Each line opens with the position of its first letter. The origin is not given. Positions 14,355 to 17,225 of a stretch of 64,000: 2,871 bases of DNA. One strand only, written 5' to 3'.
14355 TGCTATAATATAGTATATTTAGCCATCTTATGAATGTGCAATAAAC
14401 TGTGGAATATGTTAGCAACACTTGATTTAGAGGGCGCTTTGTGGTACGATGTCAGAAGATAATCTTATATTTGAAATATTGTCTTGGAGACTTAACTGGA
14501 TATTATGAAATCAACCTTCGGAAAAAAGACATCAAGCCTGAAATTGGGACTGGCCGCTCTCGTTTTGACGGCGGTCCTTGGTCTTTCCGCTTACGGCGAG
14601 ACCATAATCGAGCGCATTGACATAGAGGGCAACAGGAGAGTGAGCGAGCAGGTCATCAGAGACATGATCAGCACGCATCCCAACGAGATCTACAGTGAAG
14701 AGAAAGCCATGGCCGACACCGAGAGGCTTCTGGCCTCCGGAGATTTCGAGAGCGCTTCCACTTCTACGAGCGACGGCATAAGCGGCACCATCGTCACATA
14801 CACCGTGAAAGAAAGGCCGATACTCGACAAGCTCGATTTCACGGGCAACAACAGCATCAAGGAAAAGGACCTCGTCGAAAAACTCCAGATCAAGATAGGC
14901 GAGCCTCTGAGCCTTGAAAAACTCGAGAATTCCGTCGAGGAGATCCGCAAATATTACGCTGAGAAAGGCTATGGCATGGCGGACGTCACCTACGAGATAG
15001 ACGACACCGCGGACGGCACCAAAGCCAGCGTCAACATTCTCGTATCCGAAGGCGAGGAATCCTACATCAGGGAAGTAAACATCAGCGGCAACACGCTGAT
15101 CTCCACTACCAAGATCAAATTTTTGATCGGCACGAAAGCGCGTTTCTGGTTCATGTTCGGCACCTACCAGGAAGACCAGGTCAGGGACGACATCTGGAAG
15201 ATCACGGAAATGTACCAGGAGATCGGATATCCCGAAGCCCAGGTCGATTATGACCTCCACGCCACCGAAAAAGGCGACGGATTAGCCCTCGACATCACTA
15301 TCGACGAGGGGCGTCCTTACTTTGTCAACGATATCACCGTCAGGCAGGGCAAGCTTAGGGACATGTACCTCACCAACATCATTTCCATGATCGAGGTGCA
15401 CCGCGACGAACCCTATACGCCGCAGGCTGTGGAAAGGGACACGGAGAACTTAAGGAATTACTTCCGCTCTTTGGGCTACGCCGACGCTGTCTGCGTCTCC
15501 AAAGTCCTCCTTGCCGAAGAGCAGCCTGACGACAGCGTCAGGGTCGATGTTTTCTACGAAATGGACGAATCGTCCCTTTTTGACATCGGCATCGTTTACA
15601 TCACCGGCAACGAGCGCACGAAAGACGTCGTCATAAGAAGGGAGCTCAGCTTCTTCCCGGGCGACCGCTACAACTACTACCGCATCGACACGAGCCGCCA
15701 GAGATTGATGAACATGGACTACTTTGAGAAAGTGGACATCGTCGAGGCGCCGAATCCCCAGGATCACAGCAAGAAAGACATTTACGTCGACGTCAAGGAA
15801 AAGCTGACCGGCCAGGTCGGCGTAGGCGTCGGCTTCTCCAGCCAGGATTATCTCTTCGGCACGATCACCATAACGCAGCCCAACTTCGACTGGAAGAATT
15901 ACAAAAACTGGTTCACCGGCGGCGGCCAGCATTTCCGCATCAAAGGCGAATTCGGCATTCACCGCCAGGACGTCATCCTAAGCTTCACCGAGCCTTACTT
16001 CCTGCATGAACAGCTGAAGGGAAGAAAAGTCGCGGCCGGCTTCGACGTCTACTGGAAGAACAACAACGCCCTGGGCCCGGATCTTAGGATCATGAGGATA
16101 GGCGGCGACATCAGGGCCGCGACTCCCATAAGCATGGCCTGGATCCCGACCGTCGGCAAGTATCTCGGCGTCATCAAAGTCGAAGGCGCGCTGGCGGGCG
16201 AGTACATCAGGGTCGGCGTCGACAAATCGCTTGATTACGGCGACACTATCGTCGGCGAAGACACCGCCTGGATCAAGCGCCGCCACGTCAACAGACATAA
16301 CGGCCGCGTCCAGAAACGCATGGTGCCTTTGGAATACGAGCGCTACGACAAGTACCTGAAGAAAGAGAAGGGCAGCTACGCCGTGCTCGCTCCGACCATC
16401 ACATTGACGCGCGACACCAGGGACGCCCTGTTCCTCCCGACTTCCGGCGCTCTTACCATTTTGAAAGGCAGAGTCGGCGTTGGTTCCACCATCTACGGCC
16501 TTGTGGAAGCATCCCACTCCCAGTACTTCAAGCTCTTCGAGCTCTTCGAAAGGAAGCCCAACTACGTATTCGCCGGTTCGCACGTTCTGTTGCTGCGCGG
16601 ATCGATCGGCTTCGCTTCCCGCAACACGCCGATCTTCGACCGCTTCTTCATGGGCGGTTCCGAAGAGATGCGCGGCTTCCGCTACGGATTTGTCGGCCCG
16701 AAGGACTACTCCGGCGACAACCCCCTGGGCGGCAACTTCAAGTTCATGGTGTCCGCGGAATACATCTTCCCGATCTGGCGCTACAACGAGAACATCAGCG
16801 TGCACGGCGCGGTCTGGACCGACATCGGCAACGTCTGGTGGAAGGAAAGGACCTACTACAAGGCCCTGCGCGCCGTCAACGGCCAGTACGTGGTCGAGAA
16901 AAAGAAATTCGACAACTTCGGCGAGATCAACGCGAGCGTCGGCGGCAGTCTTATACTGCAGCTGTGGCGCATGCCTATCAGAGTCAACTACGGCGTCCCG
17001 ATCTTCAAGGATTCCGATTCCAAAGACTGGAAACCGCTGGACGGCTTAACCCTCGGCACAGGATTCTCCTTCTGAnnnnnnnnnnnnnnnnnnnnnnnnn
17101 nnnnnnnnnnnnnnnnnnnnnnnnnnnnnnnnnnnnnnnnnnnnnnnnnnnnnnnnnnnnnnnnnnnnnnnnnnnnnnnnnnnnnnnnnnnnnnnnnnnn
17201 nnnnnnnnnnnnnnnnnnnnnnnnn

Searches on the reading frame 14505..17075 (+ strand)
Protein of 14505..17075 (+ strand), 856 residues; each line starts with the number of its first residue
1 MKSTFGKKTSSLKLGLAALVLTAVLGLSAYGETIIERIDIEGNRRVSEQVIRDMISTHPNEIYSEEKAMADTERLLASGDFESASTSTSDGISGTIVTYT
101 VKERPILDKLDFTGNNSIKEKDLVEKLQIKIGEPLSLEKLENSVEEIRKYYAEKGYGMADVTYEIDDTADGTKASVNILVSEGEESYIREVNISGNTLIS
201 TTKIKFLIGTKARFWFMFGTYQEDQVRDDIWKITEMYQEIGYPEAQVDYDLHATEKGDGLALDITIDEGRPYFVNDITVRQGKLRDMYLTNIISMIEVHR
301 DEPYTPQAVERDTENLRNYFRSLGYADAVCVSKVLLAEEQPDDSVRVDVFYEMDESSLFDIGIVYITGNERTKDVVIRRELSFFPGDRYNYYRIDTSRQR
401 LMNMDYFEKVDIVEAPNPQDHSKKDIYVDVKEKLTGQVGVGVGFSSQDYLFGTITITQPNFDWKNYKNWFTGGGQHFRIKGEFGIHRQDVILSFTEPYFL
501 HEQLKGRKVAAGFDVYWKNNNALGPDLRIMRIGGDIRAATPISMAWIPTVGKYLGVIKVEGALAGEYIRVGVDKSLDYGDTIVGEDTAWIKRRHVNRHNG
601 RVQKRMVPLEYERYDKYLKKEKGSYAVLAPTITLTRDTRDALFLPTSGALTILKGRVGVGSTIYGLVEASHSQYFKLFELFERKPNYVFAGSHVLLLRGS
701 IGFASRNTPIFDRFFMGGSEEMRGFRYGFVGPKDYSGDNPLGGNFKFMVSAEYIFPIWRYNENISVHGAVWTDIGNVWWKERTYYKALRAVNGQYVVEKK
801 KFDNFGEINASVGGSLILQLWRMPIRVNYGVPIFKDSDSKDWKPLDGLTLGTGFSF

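Call 28: search_protein_families(library=pfam, proteins=[window:14505-17075:+], max_evalue=0.00001)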
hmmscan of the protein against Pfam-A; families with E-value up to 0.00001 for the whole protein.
window:14505-17075:+ (856 aa): 4 families
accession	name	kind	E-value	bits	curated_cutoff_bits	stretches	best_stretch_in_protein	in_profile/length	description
PF07244.20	POTRA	-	4.9e-56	187.8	21.3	5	108-183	4-79/79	Surface antigen variable number repeat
PF01103.29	Omp85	-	1.6e-43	149.9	24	1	470-840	2-313/325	Omp85 superfamily domain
PF08479.16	POTRA_2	-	5.2e-09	36.3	24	1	108-183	4-76/76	POTRA domain, ShlB-type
PF08478.15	POTRA_1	-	9.8e-07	29.4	23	0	188-215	3-30/69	POTRA domain, FtsQ-type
